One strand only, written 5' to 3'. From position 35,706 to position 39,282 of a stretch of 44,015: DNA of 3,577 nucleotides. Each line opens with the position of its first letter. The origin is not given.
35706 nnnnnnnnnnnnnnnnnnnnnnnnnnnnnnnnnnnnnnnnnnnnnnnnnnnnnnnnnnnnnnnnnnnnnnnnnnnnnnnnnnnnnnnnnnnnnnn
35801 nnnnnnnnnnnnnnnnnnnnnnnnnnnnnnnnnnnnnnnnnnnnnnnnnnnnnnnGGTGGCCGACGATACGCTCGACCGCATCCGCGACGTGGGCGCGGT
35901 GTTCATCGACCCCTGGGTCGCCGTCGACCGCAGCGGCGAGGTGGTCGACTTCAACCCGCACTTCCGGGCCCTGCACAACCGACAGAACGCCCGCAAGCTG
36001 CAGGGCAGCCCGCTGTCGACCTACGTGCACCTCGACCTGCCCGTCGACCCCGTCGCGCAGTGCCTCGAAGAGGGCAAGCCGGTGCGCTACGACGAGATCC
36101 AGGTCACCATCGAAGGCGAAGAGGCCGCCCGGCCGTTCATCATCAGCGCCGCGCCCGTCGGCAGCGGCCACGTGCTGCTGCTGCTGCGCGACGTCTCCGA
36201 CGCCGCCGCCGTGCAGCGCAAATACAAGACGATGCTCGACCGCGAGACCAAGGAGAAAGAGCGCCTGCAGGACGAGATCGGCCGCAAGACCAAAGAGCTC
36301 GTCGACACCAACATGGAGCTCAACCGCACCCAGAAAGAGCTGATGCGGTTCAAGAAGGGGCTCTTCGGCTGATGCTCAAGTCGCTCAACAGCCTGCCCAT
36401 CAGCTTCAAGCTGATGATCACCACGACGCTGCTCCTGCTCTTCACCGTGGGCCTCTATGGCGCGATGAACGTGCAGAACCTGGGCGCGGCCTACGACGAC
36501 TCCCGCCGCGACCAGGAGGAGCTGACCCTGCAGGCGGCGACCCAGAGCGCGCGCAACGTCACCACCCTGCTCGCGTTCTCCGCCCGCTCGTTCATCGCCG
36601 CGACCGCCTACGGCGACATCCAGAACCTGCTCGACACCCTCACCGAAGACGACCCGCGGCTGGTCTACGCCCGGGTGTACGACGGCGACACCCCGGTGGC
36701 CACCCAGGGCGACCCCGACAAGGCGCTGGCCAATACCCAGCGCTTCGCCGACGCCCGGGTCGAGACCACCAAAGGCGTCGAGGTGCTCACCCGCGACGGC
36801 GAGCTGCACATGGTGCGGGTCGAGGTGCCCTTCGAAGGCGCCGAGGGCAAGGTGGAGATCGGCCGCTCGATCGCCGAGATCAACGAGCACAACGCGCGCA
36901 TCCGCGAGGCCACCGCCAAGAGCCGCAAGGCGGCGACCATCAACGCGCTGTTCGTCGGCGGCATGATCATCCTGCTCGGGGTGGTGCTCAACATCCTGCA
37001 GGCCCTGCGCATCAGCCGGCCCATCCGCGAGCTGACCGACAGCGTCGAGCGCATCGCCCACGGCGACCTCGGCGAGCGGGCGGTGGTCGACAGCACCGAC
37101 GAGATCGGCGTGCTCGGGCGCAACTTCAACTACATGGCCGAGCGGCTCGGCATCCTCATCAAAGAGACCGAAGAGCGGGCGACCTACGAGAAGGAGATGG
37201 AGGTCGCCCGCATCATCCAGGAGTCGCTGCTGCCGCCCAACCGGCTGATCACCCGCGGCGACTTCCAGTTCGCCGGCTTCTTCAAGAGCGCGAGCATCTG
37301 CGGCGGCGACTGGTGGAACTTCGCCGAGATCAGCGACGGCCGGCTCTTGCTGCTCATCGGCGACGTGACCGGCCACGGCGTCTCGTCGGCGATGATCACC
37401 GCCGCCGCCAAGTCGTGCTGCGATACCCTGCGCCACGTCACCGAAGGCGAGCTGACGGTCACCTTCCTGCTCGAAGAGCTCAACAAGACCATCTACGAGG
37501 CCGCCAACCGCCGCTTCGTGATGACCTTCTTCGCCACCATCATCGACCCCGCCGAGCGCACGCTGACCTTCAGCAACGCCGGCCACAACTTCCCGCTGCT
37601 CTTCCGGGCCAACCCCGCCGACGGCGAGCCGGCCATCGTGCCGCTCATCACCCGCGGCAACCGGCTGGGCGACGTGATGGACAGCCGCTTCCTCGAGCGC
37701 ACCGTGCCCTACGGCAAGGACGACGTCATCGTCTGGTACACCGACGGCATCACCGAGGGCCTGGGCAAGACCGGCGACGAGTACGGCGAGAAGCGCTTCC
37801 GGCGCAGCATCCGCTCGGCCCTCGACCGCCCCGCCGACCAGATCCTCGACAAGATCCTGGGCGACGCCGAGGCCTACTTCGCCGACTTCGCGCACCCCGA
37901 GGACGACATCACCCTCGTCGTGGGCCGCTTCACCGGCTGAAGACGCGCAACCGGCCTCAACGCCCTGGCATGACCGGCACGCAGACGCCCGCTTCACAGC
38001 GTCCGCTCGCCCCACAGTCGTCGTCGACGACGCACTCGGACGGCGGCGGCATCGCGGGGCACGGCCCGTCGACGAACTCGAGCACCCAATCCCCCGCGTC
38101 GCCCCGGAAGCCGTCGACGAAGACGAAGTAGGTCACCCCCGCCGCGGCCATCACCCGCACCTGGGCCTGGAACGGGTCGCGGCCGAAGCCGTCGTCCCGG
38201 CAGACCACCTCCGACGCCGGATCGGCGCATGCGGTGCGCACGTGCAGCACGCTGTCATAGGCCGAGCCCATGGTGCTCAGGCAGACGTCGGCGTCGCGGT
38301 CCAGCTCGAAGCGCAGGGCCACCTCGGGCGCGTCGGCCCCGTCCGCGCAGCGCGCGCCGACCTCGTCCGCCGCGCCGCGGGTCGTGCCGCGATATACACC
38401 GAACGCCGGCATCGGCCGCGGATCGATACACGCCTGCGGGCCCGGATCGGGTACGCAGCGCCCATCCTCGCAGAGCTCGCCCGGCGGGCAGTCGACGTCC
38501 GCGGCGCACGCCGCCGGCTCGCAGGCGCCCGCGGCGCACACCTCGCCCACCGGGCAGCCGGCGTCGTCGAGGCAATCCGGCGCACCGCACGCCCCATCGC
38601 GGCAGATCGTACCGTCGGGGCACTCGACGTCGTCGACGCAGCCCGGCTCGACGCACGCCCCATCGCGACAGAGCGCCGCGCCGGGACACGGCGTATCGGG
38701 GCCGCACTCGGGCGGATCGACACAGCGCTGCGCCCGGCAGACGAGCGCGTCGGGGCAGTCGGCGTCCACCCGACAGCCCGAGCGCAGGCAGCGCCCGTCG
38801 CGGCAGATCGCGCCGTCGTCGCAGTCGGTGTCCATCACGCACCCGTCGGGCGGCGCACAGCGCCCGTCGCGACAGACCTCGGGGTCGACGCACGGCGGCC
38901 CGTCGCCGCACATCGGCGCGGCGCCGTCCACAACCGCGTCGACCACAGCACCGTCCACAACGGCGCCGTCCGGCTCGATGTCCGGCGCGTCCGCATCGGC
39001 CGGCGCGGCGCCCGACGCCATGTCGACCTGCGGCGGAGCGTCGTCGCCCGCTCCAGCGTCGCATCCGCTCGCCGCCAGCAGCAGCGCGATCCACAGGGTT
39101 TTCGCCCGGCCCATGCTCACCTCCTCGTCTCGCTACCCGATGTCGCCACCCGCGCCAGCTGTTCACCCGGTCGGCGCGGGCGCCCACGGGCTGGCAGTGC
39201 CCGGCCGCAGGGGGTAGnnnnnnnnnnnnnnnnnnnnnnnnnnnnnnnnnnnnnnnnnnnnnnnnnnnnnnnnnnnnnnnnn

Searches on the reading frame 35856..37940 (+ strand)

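Call 61: search_protein_families(library=pfam, proteins=[window:35856-37940:+], max_evalue=0.001)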
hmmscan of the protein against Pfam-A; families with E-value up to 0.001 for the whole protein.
window:35856-37940:+ (694 aa): 2 families
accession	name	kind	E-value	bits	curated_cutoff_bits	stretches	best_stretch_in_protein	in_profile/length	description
PF07228.17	SpoIIE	-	8.8e-37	127.4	25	1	493-692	1-191/192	Stage II sporulation protein E (SpoIIE)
PF00672.30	HAMP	-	5.1e-16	59.2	25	1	383-431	3-51/53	HAMP domain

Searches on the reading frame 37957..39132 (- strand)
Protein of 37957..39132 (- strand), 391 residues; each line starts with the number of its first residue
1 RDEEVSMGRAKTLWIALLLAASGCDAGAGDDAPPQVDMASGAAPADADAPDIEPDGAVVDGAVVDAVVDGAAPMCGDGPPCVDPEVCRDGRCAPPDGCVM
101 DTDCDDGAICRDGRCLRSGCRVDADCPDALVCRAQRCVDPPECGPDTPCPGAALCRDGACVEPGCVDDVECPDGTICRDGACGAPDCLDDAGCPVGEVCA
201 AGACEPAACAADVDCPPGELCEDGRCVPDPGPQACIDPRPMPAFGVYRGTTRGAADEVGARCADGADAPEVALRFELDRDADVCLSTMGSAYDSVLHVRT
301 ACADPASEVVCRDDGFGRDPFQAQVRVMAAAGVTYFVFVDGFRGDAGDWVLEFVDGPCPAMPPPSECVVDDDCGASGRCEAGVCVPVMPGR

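Call 61: search_protein_families(library=pfam, proteins=[window:37957-39132:-], max_evalue=0.001)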
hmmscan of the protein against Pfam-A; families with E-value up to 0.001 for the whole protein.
window:37957-39132:- (391 aa): 2 families
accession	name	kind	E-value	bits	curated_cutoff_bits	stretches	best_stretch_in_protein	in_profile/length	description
PF23416.1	DUF7107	-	2.5e-15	57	24.6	0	187-227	2-47/48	Domain of unknown function (DUF7107)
PF01683.23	EB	-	8.8e-08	32.6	24.3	0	165-182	22-39/52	EB module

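Call 84: search_protein_families(library=ncbifam, proteins=[window:37957-39132:-], max_evalue=0.01)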
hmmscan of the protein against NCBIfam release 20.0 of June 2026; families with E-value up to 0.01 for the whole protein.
window:37957-39132:- (391 aa): 2 families
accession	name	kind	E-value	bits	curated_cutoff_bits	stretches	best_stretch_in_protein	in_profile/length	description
TIGR04201.1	Myxo_Cys_RPT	repeat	0.00034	20.6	25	0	206-226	2-22/22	Cys-rich repeat-containing protein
NF033759.1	exchanger_TraA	exception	0.00069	18.3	750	1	164-235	327-396/666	outer membrane exchange protein TraA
